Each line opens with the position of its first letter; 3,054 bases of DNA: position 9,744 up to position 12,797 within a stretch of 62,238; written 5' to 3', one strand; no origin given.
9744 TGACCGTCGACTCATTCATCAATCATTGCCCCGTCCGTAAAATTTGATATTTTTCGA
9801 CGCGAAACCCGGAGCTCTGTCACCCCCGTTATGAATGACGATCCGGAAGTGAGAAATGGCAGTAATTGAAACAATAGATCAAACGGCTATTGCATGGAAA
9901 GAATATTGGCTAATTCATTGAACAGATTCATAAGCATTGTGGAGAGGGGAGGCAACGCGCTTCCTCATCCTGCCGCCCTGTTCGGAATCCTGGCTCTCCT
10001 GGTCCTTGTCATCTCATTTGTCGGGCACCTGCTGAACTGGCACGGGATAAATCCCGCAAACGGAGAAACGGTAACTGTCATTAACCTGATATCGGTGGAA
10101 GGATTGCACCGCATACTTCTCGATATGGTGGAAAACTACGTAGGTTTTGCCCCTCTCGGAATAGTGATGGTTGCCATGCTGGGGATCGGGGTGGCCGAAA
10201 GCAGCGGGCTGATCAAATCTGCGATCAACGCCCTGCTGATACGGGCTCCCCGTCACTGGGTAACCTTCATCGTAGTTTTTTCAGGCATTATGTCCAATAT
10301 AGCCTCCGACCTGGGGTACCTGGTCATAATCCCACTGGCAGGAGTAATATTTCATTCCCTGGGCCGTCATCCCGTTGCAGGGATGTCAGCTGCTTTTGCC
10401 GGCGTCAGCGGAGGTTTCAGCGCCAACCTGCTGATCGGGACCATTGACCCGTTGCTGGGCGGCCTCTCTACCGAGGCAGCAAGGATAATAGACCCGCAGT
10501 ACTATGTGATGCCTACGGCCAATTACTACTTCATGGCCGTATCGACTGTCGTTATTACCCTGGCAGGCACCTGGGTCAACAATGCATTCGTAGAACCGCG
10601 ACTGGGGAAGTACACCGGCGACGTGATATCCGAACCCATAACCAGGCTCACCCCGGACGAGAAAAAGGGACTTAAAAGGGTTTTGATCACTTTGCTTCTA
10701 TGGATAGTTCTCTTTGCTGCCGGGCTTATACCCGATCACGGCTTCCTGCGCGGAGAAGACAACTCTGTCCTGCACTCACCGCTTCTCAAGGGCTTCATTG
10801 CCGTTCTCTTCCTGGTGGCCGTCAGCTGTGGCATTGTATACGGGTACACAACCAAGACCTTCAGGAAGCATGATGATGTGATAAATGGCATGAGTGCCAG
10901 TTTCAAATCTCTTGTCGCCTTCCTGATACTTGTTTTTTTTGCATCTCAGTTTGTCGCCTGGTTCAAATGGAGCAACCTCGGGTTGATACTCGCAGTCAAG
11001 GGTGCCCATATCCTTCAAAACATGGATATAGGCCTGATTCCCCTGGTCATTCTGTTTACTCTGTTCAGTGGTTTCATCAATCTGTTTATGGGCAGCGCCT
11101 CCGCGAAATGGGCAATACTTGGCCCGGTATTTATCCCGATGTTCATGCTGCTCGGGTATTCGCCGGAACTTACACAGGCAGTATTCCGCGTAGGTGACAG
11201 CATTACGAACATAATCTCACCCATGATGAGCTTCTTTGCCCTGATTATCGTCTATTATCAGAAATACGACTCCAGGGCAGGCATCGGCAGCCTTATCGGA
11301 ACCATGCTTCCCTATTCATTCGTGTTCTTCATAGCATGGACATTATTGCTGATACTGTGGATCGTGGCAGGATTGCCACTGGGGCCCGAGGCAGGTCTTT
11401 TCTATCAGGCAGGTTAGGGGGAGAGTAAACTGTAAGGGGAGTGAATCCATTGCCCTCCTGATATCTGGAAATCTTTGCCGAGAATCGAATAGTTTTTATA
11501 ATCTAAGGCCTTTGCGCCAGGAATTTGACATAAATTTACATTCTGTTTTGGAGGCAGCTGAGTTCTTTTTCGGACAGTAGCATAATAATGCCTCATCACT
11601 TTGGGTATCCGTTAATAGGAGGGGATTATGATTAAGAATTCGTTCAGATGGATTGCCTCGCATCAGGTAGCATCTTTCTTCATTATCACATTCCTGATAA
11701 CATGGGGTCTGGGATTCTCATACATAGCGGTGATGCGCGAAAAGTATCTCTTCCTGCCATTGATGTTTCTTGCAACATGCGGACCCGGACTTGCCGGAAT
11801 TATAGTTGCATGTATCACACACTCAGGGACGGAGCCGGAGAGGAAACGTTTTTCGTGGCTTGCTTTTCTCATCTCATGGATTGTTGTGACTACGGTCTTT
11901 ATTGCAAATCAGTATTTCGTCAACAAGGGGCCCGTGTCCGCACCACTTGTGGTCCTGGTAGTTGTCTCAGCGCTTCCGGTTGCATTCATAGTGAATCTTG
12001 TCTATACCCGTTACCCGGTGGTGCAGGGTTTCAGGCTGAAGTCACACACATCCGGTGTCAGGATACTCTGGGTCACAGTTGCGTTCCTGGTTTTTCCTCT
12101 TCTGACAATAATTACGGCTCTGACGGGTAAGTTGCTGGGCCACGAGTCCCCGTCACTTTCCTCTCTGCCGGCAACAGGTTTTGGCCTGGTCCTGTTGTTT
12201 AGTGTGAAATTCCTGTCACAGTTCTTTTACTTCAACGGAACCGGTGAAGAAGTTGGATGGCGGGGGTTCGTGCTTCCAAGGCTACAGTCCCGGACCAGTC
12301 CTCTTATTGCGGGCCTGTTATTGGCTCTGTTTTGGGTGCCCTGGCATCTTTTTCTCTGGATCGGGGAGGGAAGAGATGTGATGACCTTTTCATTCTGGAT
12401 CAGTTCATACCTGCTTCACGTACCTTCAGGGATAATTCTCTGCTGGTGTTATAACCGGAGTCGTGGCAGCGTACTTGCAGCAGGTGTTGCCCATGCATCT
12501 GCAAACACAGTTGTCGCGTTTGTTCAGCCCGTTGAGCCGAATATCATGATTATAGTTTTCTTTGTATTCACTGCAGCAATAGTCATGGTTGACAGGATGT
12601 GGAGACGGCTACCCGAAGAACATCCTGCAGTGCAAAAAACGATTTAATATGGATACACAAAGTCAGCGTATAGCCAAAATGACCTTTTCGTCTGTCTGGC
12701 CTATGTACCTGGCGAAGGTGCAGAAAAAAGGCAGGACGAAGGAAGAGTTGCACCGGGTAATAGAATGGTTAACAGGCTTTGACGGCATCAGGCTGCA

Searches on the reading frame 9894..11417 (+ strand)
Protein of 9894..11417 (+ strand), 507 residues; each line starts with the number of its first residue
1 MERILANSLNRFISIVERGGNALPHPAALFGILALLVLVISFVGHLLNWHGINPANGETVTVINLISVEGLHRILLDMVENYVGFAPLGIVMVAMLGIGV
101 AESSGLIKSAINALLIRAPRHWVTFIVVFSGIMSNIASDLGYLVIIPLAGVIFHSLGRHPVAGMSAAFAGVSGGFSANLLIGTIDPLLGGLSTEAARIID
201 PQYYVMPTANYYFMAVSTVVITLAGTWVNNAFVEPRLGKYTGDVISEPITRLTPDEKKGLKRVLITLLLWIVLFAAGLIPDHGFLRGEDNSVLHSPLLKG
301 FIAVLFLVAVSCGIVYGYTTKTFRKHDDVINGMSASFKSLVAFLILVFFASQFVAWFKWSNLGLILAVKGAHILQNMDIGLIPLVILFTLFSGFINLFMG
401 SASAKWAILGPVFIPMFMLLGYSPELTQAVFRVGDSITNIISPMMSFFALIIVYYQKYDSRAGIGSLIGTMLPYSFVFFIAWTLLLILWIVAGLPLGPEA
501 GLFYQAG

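Call 9: search_protein_families(library=pfam, proteins=[window:9894-11417:+])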
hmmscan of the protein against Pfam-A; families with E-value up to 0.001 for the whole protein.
window:9894-11417:+ (507 aa): 2 families
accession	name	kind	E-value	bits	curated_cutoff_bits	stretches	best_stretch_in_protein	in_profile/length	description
PF03806.19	ABG_transport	-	2.1e-185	617.2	27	1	11-504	1-502/502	AbgT putative transporter family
PF02667.20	SCFA_trans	-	3.7e-05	23.4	27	1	386-484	357-452/453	Short chain fatty acid transporter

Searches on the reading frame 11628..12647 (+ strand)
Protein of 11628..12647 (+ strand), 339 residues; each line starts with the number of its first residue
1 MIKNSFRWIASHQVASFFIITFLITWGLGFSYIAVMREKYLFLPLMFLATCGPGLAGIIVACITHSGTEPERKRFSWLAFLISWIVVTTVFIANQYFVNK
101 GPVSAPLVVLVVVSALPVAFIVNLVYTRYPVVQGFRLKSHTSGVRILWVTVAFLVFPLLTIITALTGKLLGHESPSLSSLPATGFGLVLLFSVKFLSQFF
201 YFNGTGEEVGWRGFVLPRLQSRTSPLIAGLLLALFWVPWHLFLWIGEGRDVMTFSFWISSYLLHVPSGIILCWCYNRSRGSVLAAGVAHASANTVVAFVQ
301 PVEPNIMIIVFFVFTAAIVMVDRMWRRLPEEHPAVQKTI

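Call 9: search_protein_families(library=pfam, proteins=[window:11628-12647:+])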
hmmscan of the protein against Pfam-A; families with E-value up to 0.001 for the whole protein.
window:11628-12647:+ (339 aa): 1 family
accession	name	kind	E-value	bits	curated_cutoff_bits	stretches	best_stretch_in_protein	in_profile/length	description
PF02517.21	Rce1-like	-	7.4e-14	52.3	22.4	1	199-295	11-93/93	Type II CAAX prenyl endopeptidase Rce1-like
